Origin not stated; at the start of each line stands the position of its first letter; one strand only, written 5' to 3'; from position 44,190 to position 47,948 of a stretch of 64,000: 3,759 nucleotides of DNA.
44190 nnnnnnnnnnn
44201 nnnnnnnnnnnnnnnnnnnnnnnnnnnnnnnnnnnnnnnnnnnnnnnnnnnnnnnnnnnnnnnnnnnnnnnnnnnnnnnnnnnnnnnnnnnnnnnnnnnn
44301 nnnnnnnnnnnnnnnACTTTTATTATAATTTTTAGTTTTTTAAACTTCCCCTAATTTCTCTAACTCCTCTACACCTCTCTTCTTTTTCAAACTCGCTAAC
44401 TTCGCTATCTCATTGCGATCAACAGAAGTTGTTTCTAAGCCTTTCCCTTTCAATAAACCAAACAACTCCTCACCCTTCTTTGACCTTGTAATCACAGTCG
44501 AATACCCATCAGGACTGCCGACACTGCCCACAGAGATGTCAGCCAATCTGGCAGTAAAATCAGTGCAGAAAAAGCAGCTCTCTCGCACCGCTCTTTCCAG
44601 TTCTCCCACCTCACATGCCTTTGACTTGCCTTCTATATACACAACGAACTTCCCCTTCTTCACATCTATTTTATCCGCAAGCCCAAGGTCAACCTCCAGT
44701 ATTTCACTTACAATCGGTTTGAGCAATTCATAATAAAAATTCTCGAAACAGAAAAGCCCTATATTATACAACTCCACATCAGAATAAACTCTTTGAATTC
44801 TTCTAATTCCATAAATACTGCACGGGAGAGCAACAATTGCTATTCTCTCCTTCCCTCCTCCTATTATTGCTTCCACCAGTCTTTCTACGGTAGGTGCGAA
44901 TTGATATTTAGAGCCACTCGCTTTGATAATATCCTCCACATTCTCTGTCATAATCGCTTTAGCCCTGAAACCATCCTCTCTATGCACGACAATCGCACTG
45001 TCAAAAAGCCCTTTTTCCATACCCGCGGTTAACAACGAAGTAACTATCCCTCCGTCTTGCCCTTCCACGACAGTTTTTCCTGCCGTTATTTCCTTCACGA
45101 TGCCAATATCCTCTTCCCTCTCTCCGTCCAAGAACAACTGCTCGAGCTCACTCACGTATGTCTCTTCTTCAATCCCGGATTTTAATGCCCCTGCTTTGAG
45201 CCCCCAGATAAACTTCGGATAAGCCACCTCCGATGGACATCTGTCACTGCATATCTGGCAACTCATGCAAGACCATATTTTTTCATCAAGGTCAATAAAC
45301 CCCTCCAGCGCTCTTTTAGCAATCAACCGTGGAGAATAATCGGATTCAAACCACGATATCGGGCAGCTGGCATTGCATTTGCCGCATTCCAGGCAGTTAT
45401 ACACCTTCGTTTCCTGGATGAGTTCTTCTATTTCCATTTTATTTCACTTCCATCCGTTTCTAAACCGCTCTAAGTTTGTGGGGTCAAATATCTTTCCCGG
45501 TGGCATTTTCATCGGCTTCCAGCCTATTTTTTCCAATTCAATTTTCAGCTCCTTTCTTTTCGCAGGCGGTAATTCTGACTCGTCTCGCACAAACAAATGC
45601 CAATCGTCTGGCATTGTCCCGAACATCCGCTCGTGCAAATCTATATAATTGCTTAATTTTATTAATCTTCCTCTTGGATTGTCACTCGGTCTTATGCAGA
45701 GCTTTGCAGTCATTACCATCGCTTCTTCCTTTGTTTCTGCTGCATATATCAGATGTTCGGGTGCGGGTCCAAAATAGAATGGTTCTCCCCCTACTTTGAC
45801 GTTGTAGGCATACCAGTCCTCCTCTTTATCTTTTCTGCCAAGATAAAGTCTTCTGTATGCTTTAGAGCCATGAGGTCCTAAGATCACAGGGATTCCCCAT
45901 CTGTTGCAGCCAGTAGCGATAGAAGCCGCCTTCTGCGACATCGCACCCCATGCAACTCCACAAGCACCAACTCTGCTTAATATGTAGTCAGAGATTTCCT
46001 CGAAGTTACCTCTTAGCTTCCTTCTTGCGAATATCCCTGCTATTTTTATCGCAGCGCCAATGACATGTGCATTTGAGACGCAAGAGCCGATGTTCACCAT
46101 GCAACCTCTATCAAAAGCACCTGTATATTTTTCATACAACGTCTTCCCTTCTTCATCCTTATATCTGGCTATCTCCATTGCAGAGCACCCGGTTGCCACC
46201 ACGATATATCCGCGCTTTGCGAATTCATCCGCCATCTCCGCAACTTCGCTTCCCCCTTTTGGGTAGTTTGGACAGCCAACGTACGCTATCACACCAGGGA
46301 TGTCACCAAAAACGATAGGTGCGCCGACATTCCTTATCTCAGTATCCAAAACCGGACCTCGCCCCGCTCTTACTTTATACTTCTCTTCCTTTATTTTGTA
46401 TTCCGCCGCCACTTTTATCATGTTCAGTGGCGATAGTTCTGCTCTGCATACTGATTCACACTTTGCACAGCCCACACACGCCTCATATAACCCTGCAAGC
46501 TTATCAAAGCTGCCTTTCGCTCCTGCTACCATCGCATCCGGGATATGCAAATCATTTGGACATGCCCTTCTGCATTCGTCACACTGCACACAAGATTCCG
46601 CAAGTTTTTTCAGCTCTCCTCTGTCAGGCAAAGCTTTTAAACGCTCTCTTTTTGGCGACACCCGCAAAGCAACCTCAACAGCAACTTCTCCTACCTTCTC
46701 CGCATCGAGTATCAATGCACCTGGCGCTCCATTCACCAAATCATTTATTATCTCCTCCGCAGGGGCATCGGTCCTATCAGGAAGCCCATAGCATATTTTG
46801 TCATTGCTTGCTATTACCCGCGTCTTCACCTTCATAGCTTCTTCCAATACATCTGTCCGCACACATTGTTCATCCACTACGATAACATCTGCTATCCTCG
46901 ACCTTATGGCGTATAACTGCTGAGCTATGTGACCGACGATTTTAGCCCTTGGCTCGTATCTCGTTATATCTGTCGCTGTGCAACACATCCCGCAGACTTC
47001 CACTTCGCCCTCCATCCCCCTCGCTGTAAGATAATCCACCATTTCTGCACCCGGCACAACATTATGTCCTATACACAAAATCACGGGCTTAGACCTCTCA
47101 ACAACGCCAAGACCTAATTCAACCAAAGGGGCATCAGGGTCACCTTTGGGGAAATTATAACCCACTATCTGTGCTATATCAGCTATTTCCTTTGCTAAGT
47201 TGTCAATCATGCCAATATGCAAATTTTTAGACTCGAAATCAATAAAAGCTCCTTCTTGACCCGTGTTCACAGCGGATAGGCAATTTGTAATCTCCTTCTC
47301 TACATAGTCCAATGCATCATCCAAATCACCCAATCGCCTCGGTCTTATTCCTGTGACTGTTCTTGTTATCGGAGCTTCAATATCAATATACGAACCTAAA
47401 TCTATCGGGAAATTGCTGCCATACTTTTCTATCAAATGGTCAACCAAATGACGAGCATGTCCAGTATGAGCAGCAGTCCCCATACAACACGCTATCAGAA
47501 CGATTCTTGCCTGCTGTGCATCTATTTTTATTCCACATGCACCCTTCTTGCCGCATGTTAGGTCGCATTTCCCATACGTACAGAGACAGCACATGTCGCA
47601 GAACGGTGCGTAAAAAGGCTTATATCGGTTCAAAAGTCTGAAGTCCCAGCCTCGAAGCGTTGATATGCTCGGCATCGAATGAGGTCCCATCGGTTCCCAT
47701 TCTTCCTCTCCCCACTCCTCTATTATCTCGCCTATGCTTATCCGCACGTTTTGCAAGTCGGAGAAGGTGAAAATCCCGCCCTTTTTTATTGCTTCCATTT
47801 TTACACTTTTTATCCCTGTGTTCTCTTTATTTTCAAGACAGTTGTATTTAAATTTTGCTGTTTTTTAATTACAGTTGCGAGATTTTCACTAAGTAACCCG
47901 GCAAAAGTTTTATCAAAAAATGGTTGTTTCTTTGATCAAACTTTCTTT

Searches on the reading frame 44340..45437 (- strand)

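Call 16: search_protein_families(library=ncbifam, proteins=[window:44340-45437:-])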
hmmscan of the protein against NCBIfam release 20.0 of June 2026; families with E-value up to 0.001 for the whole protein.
window:44340-45437:- (365 aa): 17 families
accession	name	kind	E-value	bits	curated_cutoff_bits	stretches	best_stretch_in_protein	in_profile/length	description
NF006807.0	PRK09325.1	subfamily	5.9e-62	209.3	269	1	120-359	18-271/283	coenzyme F420-reducing hydrogenase subunit beta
TIGR03289.1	frhB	equivalog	3.6e-51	173.8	331.5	1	121-361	16-270/275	coenzyme F420 hydrogenase subunit beta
NF040616.1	F420_dehyd_FpoF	exception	9.3e-49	166.2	475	1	93-357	57-323/337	F420H2 dehydrogenase subunit FpoF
NF006808.0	PRK09326.1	equivalog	2.3e-46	158.2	444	1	103-354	68-321/341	F420H2 dehydrogenase subunit F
NF041779.1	hetero_SS_HdrC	equivalog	5.2e-15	55.4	350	1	13-114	31-129/198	ferredoxin:CoB-CoM heterodisulfide reductase subunit HdrC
NF041890.1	hdrC_Methbact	equivalog_domain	6.1e-13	48.8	270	1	8-92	24-109/192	ferredoxin:CoB-CoM heterodisulfide reductase subunit HdrC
TIGR03290.1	CoB_CoM_SS_C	equivalog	4.6e-12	46.1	160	1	14-94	3-85/144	CoB--CoM heterodisulfide reductase subunit C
NF008369.0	PRK11168.1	equivalog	2.1e-07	30.2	278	1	8-76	6-79/401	anaerobic glycerol-3-phosphate dehydrogenase subunit C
NF042952.1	MFR_FeS_SdhB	equivalog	7.2e-07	28.5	600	1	50-118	197-263/320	8-methylmenaquinol:fumarate reductase iron-sulfur subunit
NF004616.0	PRK05950.1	subfamily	1.8e-06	27.3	228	1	8-85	142-234/238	succinate dehydrogenase iron-sulfur subunit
NF038018.1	qmoC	equivalog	2.4e-06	27.3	300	1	11-72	16-79/360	quinone-interacting membrane-bound oxidoreductase complex subunit QmoC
TIGR00384.1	dhsB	subfamily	3e-06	26.9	88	1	3-74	130-214/222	succinate dehydrogenase and fumarate reductase iron-sulfur protein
TIGR01945.1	rnfC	subfamily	9e-06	24.5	245.95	1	7-73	357-420/435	RnfABCDGE type electron transport complex subunit C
NF004898.0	PRK06259.1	equivalog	0.00015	20.5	385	1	5-89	126-221/488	fumarate reductase (CoM/CoB) subunit TfrB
NF008434.0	PRK11274.1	equivalog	0.0002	20.4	333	1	12-77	22-95/409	glycolate oxidase subunit GlcF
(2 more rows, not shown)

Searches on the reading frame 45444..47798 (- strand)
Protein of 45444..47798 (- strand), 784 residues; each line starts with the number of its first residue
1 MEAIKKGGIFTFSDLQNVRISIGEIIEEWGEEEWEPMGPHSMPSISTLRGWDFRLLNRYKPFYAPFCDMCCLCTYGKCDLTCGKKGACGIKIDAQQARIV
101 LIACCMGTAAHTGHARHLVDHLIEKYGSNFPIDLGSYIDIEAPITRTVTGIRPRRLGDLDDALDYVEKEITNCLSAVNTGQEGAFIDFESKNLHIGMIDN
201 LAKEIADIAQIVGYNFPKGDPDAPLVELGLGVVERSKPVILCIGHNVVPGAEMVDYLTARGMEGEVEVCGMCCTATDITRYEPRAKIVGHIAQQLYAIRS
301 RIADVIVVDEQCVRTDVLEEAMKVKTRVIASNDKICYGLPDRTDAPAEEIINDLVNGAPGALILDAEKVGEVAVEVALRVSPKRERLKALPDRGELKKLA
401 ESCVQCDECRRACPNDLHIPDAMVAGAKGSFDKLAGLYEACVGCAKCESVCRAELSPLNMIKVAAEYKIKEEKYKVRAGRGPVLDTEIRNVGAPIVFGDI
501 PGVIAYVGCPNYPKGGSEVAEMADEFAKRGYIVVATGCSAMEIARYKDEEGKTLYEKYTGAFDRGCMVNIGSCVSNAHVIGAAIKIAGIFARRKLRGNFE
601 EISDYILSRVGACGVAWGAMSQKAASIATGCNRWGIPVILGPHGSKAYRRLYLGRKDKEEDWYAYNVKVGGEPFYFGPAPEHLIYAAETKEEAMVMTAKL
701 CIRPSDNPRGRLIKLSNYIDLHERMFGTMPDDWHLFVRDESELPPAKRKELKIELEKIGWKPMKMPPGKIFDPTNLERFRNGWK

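Call 16: search_protein_families(library=ncbifam, proteins=[window:45444-47798:-])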
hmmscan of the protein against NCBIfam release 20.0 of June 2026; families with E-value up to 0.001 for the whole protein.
window:45444-47798:- (784 aa): 14 families
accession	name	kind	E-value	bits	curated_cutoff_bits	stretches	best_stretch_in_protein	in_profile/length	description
TIGR00314.1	cdhA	equivalog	0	1188.5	781.3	1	8-764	5-761/784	CO dehydrogenase/acetyl-CoA synthase complex subunit alpha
TIGR01702.1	CO_DH_cata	equivalog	2.4e-20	72.3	478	3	152-334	163-353/621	anaerobic carbon-monoxide dehydrogenase catalytic subunit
NF040764.1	CODH_ACS_al_bet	equivalog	3.2e-14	52.1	800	1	464-640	91-254/705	acetyl-CoA decarbonylase/synthase complex subunit alpha/beta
NF007078.0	PRK09529.1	subfamily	3.3e-14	52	809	1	464-639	99-259/710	bifunctional acetyl-CoA decarbonylase/synthase complex subunit alpha/beta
NF041837.1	rnfC_Methano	equivalog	2.7e-08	33.1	650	1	356-466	313-424/438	Rnf electron transport complex subunit RnfC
TIGR03048.1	PS_I_psaC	equivalog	1e-05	25.6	130.65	1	398-456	5-62/80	photosystem I iron-sulfur center protein PsaC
TIGR01945.1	rnfC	subfamily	1.8e-05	23.5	245.95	1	398-465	360-428/435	RnfABCDGE type electron transport complex subunit C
NF009053.0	PRK12387.1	subfamily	0.00011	22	204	1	393-468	30-97/180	formate hydrogenlyase complex iron-sulfur subunit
NF003454.1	PRK05035.1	equivalog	0.00013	20.6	345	1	397-459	363-426/556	electron transport complex subunit RsxC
TIGR01944.1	rnfB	subfamily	0.00024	20.7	68.7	1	401-470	113-172/190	RnfABCDGE type electron transport complex subunit B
TIGR04395.1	cutC_activ_rSAM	equivalog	0.00032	20.1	360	1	401-454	54-101/309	choline TMA-lyase-activating enzyme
NF008369.0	PRK11168.1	equivalog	0.00058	18.9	278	0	381-432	39-88/401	anaerobic glycerol-3-phosphate dehydrogenase subunit C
NF045670.1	quin_L_LdhH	equivalog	0.00077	17.8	800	0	392-421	345-374/706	L-lactate dehydrogenase (quinone) large subunit LdhH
NF006183.0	PRK08318.1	equivalog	0.00078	18.3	335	0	400-466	341-403/422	NAD-dependent dihydropyrimidine dehydrogenase subunit PreA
